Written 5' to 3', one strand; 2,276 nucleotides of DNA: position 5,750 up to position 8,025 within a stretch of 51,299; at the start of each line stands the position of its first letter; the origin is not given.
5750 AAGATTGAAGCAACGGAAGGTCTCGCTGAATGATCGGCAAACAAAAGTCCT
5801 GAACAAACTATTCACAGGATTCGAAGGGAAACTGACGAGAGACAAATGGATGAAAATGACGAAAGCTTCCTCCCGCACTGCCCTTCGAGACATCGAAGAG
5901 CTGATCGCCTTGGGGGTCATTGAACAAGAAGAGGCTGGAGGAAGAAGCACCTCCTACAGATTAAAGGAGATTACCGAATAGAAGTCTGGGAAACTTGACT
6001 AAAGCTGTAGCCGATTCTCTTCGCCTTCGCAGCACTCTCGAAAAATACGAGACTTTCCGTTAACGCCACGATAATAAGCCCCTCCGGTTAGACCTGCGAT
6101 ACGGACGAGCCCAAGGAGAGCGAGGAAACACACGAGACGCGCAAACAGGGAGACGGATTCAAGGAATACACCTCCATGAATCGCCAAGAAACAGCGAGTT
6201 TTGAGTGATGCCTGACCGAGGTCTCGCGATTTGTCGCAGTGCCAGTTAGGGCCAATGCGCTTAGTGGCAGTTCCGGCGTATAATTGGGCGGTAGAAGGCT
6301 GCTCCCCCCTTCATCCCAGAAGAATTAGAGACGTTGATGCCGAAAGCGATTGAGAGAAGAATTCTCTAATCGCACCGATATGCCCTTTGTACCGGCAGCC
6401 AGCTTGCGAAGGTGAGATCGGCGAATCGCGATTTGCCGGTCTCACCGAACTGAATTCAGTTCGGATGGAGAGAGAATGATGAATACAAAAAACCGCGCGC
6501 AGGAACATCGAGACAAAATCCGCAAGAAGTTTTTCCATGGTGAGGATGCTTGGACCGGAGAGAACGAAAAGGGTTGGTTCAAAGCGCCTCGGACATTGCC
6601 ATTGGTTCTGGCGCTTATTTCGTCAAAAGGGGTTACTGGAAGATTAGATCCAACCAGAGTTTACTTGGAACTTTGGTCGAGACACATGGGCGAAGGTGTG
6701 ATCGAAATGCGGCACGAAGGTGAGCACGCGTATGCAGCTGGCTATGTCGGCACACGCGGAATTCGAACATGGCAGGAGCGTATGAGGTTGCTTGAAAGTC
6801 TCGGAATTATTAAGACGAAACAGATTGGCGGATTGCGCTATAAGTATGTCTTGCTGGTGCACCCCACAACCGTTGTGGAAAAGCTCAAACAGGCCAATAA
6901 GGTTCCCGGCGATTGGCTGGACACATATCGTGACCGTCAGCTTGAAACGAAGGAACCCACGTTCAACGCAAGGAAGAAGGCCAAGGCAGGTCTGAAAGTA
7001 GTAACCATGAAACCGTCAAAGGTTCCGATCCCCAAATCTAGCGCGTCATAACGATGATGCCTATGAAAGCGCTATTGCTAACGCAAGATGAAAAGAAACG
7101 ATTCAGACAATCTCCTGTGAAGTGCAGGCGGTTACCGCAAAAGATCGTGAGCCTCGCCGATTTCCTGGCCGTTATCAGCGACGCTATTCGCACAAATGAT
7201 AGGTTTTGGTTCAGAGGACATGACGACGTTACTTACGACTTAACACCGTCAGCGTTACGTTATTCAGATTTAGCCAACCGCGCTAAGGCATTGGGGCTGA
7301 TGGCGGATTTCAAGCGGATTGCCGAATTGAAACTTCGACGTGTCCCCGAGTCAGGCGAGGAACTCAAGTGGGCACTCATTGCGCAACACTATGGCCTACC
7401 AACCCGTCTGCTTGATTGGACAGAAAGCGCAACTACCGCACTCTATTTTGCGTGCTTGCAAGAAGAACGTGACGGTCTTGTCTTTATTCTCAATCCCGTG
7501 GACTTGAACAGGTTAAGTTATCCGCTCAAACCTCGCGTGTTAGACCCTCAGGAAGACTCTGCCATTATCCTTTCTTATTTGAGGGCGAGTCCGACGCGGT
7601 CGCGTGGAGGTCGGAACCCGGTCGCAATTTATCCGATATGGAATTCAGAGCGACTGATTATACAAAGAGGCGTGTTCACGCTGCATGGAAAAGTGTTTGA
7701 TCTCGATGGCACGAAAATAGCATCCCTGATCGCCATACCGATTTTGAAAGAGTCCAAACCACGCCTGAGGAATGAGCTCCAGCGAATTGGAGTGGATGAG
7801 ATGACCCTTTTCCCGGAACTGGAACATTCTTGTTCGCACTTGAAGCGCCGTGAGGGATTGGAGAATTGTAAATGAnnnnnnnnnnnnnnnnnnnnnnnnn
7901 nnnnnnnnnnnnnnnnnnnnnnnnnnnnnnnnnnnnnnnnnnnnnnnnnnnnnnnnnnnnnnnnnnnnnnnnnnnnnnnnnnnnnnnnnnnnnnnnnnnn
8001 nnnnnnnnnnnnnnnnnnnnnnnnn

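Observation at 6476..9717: Uncharacterised FRG-domain three-gene cassette with a convergent PD-(D/E)xK-like nuclease in a defence-island context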

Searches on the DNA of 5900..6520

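Call 86: search_rna_families(source=window, start=5900, end=6520, threshold=evalue, max_evalue=1)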
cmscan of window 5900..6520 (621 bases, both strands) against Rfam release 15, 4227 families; matches with E-value up to 1: 0.
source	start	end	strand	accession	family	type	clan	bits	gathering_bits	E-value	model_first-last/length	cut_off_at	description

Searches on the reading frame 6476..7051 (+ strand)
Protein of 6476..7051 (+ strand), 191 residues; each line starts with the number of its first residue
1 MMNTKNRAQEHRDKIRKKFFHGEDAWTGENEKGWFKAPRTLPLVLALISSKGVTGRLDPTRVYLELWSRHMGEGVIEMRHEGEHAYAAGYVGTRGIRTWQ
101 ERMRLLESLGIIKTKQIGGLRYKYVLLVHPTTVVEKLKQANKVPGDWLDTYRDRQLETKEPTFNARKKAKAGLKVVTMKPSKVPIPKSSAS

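Call 4: search_protein_families(library=pfam, proteins=[window:6476-7051:+], max_evalue=0.1)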
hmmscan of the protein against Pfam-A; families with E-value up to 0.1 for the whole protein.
window:6476-7051:+ (191 aa): 0 families

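Call 5: search_protein_families(library=padloc, proteins=[window:6476-7051:+], max_evalue=0.1)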
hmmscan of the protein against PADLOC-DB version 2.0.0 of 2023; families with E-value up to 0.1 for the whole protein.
window:6476-7051:+ (191 aa): 0 families

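Call 6: search_protein_families(library=ncbifam, proteins=[window:6476-7051:+], max_evalue=0.1)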
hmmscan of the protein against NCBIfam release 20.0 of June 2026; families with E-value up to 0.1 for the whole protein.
window:6476-7051:+ (191 aa): 0 families

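Call 8: search_protein_families(library=phrogs, proteins=[window:6476-7051:+], max_evalue=0.1)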
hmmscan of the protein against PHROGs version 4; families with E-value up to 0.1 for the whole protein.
window:6476-7051:+ (191 aa): 0 families

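Call 44: search_solved_structures(query=window:6476-7051:+, max_evalue=10)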
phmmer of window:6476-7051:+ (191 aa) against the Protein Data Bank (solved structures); distinct sequences matched with E-value up to 10: 0.

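Call 74: find_homologous_proteins(query=window:6476-7051:+)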
Query window:6476-7051:+ (191 aa): 375 proteins with E <= 0.001 among 492 candidates; the best 120 are listed.
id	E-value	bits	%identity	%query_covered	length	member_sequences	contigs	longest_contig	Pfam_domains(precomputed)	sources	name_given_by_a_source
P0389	7.5e-124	428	99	100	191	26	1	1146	-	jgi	jgi:hypothetical protein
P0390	6.7e-102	357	85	100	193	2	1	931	-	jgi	jgi:hypothetical protein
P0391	4.3e-100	351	83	100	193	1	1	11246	-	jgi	jgi:hypothetical protein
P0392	1.0e-97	343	80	99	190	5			-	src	-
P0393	7.7e-97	340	81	100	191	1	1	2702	-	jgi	jgi:hypothetical protein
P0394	1.9e-96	339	80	100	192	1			-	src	-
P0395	1.6e-95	336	80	100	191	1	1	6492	-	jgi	jgi:hypothetical protein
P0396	4.2e-94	331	78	100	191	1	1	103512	-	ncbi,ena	-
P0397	1.0e-92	327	78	98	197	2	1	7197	-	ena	-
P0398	1.2e-91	323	78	96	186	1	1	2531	-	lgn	-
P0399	1.5e-91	323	76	100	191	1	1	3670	-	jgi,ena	-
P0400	1.7e-91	323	75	100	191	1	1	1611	-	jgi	jgi:hypothetical protein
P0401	4.1e-91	322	77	97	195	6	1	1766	-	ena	-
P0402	8.8e-90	317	77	96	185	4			-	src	-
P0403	1.2e-88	314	76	100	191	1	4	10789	-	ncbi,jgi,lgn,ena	-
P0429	1.5e-72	261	63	97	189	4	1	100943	-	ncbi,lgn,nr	ncbi:MAG TPA: hypothetical protein VG028_17085 [Terriglobia bacterium]|nr:hypothetical protein [Terr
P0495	2.4e-62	228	54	98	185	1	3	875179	-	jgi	jgi:hypothetical protein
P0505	2.0e-61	225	58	96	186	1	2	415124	-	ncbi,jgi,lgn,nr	ncbi:MAG TPA: hypothetical protein VGO50_11965 [Pyrinomonadaceae bacterium]|jgi:hypothetical protein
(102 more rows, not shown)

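Call 75: find_encoding_contigs(protein=P0429, flank=6000, max_places=1)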
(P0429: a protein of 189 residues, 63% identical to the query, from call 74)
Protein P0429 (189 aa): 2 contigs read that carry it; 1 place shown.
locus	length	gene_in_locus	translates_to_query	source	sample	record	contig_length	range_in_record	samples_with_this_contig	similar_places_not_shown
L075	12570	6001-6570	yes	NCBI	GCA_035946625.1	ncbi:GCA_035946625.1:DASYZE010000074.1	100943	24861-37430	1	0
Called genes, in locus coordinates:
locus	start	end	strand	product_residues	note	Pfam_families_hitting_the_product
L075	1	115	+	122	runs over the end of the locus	-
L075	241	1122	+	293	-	PF00795:CN_hydrolase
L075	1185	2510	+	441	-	PF00202:Aminotran_3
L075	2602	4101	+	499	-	PF00171:Aldedh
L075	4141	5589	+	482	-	PF02133:Transp_cyt_pur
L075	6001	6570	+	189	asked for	-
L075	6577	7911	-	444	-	PF01180:DHO_dh, PF01207:Dus, PF00037:Fer4 (faint), PF12797:Fer4_2 (faint), PF14697:Fer4_21, PF12838:Fer4_7 (weak)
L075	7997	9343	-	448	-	PF14691:Fer4_20, PF00070:Pyr_redox (faint), PF07992:Pyr_redox_2, PF13450:NAD_binding_8 (weak), PF13738:Pyr_redox_3 (weak)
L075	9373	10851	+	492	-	PF00449:Urease_alpha (faint), PF01979:Amidohydro_1, PF12890:DHOase, PF07969:Amidohydro_3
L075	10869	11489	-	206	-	PF13618:Gluconate_2-dh3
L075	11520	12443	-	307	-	PF01261:AP_endonuc_2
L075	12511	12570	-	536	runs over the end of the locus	PF00890:FAD_binding_2 (faint), PF01494:FAD_binding_3 (faint), PF07992:Pyr_redox_2 (weak), PF00732:GMC_oxred_N, PF05199:GMC_oxred_C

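Call 76: find_encoding_contigs(protein=P0495, flank=6000, max_places=1)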
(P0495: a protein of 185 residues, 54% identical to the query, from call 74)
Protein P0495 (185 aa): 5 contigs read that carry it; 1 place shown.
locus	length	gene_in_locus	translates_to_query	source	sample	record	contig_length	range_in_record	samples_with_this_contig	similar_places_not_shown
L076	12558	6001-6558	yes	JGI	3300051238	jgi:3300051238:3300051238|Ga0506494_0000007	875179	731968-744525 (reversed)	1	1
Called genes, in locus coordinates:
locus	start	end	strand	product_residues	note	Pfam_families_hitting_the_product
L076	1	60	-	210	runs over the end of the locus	-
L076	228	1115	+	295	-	PF12569:NatA_aux_su (faint), PF13371:TPR_9 (faint), PF13431:TPR_17 (weak), PF00515:TPR_1, PF13414:TPR_11, PF13432:TPR_16 (weak), PF00515:TPR_1, PF13414:TPR_11, +9 more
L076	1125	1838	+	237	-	PF03544:TonB_C (weak)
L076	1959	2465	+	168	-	-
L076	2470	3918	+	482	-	PF13175:AAA_15, PF02463:SMC_N (faint), PF13304:AAA_21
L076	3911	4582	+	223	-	-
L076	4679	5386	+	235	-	PF20247:DUF6602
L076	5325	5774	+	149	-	-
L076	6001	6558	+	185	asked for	-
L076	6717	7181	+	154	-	-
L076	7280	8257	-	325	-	PF03544:TonB_C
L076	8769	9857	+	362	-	PF15541:Ntox4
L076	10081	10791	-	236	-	-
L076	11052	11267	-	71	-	-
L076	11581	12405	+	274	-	PF00111:Fer2, PF13085:Fer2_3 (weak), PF01799:Fer2_2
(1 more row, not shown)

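Call 77: find_encoding_contigs(protein=P0505, flank=6000, max_places=1)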
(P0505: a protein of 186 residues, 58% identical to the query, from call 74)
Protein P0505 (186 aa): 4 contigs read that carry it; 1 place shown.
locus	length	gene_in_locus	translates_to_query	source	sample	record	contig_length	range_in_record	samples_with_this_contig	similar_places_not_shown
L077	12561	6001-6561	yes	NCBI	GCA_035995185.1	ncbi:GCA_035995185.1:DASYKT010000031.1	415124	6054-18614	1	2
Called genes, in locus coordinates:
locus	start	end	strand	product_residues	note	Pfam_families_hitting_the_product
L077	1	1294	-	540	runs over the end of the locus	PF04675:DNA_ligase_A_N, PF01068:DNA_ligase_A_M, PF04679:DNA_ligase_A_C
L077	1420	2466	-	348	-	-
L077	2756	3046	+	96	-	PF12840:HTH_20, PF13545:HTH_Crp_2 (weak), PF01022:HTH_5 (weak), PF01047:MarR (weak), PF12802:MarR_2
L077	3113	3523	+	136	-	PF00903:Glyoxalase (weak)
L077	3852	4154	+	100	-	-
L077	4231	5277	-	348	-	PF13620:CarboxypepD_reg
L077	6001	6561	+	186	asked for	-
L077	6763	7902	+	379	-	PF00072:Response_reg, PF13487:HD_5, PF01966:HD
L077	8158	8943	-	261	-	PF13414:TPR_11, PF13424:TPR_12, PF12895:ANAPC3 (weak), PF13414:TPR_11 (weak), PF13432:TPR_16, PF14559:TPR_19, PF23914:TPR_CcmH_CycH, PF00515:TPR_1 (weak), +11 more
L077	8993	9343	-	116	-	PF11969:DcpS_C, PF01230:HIT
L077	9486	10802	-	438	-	PF00275:EPSP_synthase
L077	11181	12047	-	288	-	PF17827:PrmC_N, PF13847:Methyltransf_31, PF01795:Methyltransf_5 (weak), PF06325:PrmA, PF05175:MTS, PF08242:Methyltransf_12 (weak), PF13649:Methyltransf_25 (weak)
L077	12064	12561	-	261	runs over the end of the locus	PF13847:Methyltransf_31 (weak), PF08241:Methyltransf_11, PF13649:Methyltransf_25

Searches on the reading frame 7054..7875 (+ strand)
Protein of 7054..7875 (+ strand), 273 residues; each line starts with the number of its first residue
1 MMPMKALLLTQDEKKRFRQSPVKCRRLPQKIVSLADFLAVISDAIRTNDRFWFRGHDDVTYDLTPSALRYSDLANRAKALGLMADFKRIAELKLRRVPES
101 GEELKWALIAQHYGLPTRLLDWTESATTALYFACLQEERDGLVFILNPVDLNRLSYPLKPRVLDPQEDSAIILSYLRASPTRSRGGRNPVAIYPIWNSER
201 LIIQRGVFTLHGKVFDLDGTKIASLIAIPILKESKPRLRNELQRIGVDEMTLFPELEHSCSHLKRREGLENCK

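Call 4: search_protein_families(library=pfam, proteins=[window:7054-7875:+], max_evalue=0.1)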
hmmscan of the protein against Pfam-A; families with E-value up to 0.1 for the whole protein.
window:7054-7875:+ (273 aa): 2 families
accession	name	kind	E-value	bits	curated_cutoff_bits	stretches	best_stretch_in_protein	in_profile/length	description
PF08867.16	FRG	-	1.2e-20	74.6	25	1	50-139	2-91/94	FRG domain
PF08469.15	NPHI_C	-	0.013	15.9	22.3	1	192-236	96-143/148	Nucleoside triphosphatase I C-terminal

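Call 5: search_protein_families(library=padloc, proteins=[window:7054-7875:+], max_evalue=0.1)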
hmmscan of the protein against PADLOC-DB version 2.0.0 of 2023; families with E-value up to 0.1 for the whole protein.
window:7054-7875:+ (273 aa): 15 families
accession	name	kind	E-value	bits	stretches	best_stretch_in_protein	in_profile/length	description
PDLC04938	PDC-S15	-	1.1e-46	157.5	1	29-266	43-269/276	-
PDLC04936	PDC-S15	-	5.8e-32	109.3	2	28-148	21-141/300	-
PDLC04933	PDC-S15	-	1.3e-29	101.7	2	29-147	7-124/286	-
PDLC04937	PDC-S15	-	7.8e-29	99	1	32-265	18-246/254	-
PDLC04927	PDC-S15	-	3.5e-25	86.7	2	30-139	14-121/422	-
PDLC04926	PDC-S15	-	4.6e-24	83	2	42-159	25-144/300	-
PDLC04930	PDC-S15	-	4.7e-18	63.4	2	30-136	5-114/380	-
PDLC04931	PDC-S15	-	5.9e-15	53.8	2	31-155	45-180/282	-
PDLC04929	PDC-S15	-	1.5e-14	52.6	1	30-140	5-128/308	-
PDLC04934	PDC-S15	-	6.4e-14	49.8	1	28-169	35-190/416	-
PDLC04940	PDC-S15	-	1.1e-12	46.1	1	47-138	53-157/280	-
PDLC04939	PDC-S15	-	1.6e-12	45.1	2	44-135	25-110/487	-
PDLC04932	PDC-S15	-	4.4e-09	34.2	1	111-134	116-139/324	-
PDLC04935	PDC-S15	-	0.0019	15.1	1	105-136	195-225/535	-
PDLC04928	PDC-S15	-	0.048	11.7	1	4-91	14-96/174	-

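Call 6: search_protein_families(library=ncbifam, proteins=[window:7054-7875:+], max_evalue=0.1)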
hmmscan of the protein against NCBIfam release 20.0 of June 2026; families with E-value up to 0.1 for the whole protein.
window:7054-7875:+ (273 aa): 0 families

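Call 8: search_protein_families(library=phrogs, proteins=[window:7054-7875:+], max_evalue=0.1)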
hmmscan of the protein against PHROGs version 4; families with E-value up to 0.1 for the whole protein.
window:7054-7875:+ (273 aa): 2 families
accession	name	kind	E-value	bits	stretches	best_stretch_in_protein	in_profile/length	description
phrog_4962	-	unknown function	7.6e-31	108.4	2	103-271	290-458/467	-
phrog_24967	-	unknown function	4.6e-09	36.9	1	26-137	16-128/385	-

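Call 43: search_solved_structures(query=window:7054-7875:+, max_evalue=10, show_alignments=2)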
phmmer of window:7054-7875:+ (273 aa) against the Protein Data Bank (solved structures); distinct sequences matched with E-value up to 10: 0.
